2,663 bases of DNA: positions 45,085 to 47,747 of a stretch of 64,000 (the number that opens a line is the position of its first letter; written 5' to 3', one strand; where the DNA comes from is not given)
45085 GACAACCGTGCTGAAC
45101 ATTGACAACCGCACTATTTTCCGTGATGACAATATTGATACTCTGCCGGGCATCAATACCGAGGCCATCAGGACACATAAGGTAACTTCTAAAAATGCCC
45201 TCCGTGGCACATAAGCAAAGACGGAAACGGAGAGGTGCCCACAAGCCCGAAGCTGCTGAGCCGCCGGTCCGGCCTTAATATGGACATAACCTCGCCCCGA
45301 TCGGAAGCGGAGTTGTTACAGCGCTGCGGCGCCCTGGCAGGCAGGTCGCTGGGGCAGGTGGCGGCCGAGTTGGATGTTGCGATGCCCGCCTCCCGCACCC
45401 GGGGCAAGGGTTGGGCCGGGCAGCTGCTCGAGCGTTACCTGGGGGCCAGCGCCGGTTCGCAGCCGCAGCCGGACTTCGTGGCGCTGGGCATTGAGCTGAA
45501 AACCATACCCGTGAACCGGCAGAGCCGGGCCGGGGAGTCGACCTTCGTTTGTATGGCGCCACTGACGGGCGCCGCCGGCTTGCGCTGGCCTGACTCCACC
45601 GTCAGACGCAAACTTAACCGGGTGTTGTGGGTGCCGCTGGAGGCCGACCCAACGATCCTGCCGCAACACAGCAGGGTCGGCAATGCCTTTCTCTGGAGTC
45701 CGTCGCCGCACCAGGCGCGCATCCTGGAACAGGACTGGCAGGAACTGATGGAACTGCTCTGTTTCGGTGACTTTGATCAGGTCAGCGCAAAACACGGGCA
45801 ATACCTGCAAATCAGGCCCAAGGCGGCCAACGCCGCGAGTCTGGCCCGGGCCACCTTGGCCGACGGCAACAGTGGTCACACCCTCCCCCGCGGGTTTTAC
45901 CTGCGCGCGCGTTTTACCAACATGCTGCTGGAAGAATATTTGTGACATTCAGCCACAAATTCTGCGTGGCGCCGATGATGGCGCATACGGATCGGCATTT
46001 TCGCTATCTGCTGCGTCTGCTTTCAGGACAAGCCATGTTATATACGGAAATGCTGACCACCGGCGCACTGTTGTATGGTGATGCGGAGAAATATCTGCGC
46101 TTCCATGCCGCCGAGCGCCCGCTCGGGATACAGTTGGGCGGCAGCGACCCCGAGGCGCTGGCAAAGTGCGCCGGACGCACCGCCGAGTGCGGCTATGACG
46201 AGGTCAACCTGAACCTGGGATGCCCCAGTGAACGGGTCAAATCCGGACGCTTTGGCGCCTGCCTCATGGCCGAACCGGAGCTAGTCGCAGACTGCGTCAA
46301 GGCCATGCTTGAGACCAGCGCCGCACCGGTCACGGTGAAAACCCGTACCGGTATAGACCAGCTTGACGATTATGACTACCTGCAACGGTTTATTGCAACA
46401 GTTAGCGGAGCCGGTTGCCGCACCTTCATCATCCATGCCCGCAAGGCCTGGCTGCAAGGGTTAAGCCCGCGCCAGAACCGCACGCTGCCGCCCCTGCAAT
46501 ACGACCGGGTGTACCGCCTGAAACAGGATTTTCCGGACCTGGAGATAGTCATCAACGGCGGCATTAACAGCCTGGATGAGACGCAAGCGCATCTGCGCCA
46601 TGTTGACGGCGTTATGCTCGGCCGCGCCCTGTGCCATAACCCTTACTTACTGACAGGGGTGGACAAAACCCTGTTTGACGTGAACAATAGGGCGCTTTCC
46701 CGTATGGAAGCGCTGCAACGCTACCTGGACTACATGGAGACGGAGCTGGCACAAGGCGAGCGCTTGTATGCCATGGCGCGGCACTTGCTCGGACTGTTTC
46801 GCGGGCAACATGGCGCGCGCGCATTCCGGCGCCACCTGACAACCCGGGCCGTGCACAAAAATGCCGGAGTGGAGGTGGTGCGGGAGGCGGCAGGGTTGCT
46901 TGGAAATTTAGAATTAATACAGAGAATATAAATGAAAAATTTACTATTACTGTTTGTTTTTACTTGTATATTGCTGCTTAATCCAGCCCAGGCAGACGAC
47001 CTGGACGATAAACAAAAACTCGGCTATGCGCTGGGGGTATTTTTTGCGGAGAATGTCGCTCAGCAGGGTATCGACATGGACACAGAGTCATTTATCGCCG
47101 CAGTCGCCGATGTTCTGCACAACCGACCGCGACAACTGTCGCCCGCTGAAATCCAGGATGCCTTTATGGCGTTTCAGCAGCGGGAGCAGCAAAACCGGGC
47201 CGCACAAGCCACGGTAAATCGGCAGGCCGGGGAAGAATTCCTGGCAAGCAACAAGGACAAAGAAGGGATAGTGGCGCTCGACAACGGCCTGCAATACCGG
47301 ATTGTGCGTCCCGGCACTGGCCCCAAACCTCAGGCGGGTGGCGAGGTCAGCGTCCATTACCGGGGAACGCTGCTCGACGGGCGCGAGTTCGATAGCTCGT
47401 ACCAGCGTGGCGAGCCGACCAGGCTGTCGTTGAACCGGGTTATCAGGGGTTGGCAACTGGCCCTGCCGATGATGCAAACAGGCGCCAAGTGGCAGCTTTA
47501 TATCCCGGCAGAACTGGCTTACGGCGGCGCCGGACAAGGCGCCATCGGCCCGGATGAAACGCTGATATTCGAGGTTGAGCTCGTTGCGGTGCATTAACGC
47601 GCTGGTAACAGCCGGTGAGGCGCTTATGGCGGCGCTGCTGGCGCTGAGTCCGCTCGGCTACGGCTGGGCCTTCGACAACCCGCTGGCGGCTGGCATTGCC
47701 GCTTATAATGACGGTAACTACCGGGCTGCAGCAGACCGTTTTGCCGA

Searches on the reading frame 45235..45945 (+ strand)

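Call 67: search_protein_families(library=pfam, proteins=[window:45235-45945:+], max_evalue=0.01)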
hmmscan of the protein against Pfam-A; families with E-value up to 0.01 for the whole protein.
window:45235-45945:+ (236 aa): 2 families
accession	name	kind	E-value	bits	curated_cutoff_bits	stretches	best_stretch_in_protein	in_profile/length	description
PF02976.21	MutH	-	2.4e-29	101.6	23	1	69-167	1-103/103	DNA mismatch repair enzyme MutH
PF15515.12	MvaI_BcnI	-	0.003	18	25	1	53-98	15-55/227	MvaI/BcnI restriction endonuclease family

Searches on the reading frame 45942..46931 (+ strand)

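Call 66: search_protein_families(library=pfam, proteins=[window:45942-46931:+], max_evalue=0.00001)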
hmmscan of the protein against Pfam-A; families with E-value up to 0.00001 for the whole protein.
window:45942-46931:+ (329 aa): 1 family
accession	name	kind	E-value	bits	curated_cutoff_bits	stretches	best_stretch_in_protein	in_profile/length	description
PF01207.24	Dus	-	1.6e-80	271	20.4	1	9-308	2-298/311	Dihydrouridine synthase (Dus)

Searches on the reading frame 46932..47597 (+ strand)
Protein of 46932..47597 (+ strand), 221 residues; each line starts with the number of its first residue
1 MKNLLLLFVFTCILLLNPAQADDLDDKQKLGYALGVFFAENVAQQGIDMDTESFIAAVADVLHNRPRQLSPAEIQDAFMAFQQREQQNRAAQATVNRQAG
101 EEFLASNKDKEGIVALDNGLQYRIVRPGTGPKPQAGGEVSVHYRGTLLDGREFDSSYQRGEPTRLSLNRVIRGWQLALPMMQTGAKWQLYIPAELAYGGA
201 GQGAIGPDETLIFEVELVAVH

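Call 67: search_protein_families(library=pfam, proteins=[window:46932-47597:+], max_evalue=0.01)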
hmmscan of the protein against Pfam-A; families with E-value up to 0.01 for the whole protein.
window:46932-47597:+ (221 aa): 2 families
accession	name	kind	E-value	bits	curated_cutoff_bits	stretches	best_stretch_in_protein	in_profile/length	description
PF00254.34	FKBP_C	-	1.5e-26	93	21.1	1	132-218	3-94/94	FKBP-type peptidyl-prolyl cis-trans isomerase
PF01346.23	FKBP_N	-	1.4e-25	90.4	22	1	27-124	1-97/97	Domain amino terminal to FKBP-type peptidyl-prolyl isomerase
